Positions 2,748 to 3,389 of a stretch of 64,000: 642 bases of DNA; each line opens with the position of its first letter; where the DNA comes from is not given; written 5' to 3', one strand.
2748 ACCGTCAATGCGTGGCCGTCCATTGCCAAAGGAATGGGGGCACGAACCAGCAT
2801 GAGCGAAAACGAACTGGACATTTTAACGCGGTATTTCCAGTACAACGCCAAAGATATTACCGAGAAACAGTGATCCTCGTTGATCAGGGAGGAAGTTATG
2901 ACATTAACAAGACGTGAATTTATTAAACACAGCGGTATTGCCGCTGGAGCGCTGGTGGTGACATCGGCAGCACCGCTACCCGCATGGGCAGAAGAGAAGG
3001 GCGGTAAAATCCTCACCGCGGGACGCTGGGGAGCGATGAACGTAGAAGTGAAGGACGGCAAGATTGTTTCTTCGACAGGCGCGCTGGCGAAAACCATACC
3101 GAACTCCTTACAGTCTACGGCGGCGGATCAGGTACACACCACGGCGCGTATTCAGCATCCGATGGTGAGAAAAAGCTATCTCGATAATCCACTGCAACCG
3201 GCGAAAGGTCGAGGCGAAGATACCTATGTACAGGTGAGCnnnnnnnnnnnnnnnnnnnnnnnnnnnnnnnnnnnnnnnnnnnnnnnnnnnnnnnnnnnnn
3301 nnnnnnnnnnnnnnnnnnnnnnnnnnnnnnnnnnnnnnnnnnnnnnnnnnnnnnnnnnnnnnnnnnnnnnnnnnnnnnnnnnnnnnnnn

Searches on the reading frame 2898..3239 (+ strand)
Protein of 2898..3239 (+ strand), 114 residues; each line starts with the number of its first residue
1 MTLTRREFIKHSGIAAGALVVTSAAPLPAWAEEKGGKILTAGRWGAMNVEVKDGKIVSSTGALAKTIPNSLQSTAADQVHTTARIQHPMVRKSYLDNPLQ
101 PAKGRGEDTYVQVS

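Call 45: find_encoding_contigs(protein=window:2898-3239:+, flank=2600, max_places=10)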
Protein seq(114 aa) (114 aa): 24 contigs read that carry it; 10 places shown.
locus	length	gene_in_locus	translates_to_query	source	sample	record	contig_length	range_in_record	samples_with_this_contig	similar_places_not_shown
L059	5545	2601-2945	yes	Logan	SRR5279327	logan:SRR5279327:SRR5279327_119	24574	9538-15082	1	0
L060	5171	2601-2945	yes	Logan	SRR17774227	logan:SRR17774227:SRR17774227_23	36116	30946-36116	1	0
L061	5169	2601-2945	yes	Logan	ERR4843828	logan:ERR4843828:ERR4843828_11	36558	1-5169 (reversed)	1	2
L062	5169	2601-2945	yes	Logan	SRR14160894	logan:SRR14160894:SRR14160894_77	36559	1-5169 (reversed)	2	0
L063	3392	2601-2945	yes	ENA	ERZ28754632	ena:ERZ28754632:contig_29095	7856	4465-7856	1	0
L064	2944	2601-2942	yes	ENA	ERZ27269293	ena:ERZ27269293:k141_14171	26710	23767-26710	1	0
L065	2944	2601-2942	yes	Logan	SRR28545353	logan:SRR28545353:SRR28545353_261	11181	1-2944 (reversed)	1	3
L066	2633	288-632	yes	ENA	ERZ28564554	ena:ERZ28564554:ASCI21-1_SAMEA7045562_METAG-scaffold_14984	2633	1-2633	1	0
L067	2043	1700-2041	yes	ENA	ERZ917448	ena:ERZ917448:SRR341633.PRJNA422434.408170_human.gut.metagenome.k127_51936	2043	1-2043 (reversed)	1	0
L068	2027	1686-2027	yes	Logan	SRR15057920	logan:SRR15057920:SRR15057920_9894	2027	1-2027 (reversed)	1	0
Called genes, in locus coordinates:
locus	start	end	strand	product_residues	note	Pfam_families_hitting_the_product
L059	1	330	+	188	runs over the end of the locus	PF06185:YecM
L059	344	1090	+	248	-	PF03932:CutC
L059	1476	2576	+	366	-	PF03264:Cytochrom_NNT, PF22113:Mtrc-MtrF_II-IV_dom (faint), PF09699:Paired_CXXCH_1 (faint), PF14522:Cytochrome_C7 (faint), PF14537:Cytochrom_c3_2 (faint)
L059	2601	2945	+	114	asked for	PF18364:Molybdopterin_N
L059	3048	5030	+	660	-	PF00384:Molybdopterin, PF01568:Molydop_binding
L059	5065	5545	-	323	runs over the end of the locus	PF08003:Methyltransf_9, PF13489:Methyltransf_23, PF13847:Methyltransf_31 (weak), PF08241:Methyltransf_11 (weak), PF08242:Methyltransf_12 (weak), PF13649:Methyltransf_25 (weak)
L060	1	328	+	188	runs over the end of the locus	PF06185:YecM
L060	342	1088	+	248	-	PF03932:CutC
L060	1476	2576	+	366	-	PF03264:Cytochrom_NNT, PF22113:Mtrc-MtrF_II-IV_dom (faint), PF09699:Paired_CXXCH_1 (faint), PF14522:Cytochrome_C7 (faint), PF14537:Cytochrom_c3_2 (faint)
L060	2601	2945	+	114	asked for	PF18364:Molybdopterin_N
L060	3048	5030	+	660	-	PF00384:Molybdopterin, PF01568:Molydop_binding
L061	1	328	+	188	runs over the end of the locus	PF06185:YecM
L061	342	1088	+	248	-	PF03932:CutC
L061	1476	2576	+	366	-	PF03264:Cytochrom_NNT, PF22113:Mtrc-MtrF_II-IV_dom (faint), PF09699:Paired_CXXCH_1 (faint), PF14522:Cytochrome_C7 (faint), PF14537:Cytochrom_c3_2 (faint)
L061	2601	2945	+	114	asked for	PF18364:Molybdopterin_N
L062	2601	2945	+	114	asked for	PF18364:Molybdopterin_N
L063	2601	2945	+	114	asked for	PF18364:Molybdopterin_N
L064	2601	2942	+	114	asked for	PF18364:Molybdopterin_N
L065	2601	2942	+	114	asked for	PF18364:Molybdopterin_N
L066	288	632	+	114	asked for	PF18364:Molybdopterin_N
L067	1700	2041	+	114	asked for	PF18364:Molybdopterin_N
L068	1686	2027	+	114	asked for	PF18364:Molybdopterin_N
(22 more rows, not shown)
